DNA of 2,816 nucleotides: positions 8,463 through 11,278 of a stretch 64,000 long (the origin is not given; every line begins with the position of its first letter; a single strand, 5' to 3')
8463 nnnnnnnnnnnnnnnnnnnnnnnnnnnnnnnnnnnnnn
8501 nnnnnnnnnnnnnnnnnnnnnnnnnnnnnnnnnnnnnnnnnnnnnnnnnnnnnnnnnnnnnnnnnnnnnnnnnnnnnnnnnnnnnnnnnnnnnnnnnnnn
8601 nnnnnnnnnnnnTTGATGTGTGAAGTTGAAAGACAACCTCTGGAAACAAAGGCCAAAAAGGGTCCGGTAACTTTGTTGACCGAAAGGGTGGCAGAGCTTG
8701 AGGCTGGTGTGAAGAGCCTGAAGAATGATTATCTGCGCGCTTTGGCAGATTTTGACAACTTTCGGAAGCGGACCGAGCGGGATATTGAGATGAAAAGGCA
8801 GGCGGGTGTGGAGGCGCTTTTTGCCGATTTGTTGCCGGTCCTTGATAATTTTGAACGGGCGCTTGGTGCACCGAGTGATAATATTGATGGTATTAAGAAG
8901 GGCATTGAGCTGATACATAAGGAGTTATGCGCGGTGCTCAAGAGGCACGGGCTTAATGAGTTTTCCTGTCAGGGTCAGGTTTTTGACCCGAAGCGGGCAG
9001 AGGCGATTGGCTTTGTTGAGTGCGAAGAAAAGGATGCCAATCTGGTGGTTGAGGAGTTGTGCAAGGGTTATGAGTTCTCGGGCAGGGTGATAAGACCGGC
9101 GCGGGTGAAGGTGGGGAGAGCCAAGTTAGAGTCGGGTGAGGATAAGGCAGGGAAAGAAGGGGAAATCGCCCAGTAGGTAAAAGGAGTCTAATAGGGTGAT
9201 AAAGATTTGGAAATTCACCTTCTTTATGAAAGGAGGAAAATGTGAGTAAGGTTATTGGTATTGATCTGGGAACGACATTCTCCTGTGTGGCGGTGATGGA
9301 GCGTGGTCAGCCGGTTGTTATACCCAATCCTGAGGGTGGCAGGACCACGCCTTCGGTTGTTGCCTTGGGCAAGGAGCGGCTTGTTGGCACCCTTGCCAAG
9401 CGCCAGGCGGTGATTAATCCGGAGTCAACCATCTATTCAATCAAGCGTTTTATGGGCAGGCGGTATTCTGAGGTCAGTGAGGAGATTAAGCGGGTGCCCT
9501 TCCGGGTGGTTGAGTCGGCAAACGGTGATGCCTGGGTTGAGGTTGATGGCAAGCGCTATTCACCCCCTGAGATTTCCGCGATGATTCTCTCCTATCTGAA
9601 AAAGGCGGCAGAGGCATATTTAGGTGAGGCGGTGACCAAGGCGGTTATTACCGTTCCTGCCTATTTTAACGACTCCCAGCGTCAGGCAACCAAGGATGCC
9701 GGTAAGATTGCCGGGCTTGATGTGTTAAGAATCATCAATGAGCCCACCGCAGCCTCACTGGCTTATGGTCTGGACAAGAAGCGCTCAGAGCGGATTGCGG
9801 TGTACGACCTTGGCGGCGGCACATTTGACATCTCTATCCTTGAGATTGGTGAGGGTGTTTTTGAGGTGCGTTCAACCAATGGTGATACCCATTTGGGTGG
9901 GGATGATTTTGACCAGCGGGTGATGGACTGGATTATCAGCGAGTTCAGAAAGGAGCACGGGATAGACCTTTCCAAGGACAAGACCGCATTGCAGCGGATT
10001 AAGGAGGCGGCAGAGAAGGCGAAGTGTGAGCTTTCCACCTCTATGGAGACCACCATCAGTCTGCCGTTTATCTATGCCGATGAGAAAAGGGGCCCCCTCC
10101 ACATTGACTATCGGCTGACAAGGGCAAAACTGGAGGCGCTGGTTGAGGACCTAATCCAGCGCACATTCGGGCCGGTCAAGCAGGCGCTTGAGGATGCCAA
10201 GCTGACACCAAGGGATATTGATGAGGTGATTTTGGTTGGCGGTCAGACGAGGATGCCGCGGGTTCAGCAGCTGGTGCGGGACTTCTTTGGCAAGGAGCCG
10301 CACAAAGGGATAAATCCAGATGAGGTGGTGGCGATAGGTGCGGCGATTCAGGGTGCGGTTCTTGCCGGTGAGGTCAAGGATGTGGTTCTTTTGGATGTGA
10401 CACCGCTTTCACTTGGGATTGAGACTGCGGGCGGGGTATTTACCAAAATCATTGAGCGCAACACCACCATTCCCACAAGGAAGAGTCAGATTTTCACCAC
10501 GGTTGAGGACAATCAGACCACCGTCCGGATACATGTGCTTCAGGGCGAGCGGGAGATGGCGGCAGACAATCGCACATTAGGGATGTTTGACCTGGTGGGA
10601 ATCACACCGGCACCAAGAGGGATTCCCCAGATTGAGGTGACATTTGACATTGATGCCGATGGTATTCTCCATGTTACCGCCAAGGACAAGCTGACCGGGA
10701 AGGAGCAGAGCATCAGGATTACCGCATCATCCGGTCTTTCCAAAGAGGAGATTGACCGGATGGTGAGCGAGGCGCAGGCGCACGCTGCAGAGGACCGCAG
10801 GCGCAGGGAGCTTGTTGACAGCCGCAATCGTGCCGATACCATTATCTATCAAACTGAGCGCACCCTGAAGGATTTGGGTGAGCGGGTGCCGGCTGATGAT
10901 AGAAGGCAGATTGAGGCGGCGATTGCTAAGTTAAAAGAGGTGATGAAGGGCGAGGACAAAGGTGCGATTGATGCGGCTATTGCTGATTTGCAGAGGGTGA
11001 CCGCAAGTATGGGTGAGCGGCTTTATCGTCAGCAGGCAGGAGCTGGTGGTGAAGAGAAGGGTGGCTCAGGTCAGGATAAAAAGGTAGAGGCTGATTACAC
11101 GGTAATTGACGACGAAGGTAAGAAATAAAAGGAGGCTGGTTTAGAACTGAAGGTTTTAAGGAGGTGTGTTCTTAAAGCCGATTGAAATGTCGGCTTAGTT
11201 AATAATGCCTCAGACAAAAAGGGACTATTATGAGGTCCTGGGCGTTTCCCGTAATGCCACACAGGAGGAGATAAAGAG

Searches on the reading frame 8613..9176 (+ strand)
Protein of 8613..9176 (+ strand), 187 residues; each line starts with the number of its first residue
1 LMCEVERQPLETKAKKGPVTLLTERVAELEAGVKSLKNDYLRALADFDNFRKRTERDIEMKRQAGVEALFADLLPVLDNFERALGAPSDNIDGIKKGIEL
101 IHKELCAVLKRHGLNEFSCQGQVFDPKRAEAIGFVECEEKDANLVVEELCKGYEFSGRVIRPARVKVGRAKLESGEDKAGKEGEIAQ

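Call 60: search_protein_families(library=pfam, proteins=[window:8613-9176:+], max_evalue=0.00001)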
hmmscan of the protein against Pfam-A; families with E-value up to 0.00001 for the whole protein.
window:8613-9176:+ (187 aa): 1 family
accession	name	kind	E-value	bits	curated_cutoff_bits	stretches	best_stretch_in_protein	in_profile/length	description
PF01025.24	GrpE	-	7.2e-46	156.3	25.8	1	13-168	7-164/165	GrpE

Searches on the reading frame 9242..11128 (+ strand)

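Call 60: search_protein_families(library=pfam, proteins=[window:9242-11128:+], max_evalue=0.00001)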
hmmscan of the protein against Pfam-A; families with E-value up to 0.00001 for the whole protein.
window:9242-11128:+ (628 aa): 3 families
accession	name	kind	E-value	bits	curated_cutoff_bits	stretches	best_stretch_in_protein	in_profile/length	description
PF00012.26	HSP70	-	8.5e-267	886.7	20.6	1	4-595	1-598/599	Hsp70 protein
PF06723.19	MreB_Mbl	-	2.3e-17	63.3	27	1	113-369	76-317/327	MreB/Mbl protein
PF02782.22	FGGY_C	-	8.9e-06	26.1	27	0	226-373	49-196/198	FGGY family of carbohydrate kinases, C-terminal domain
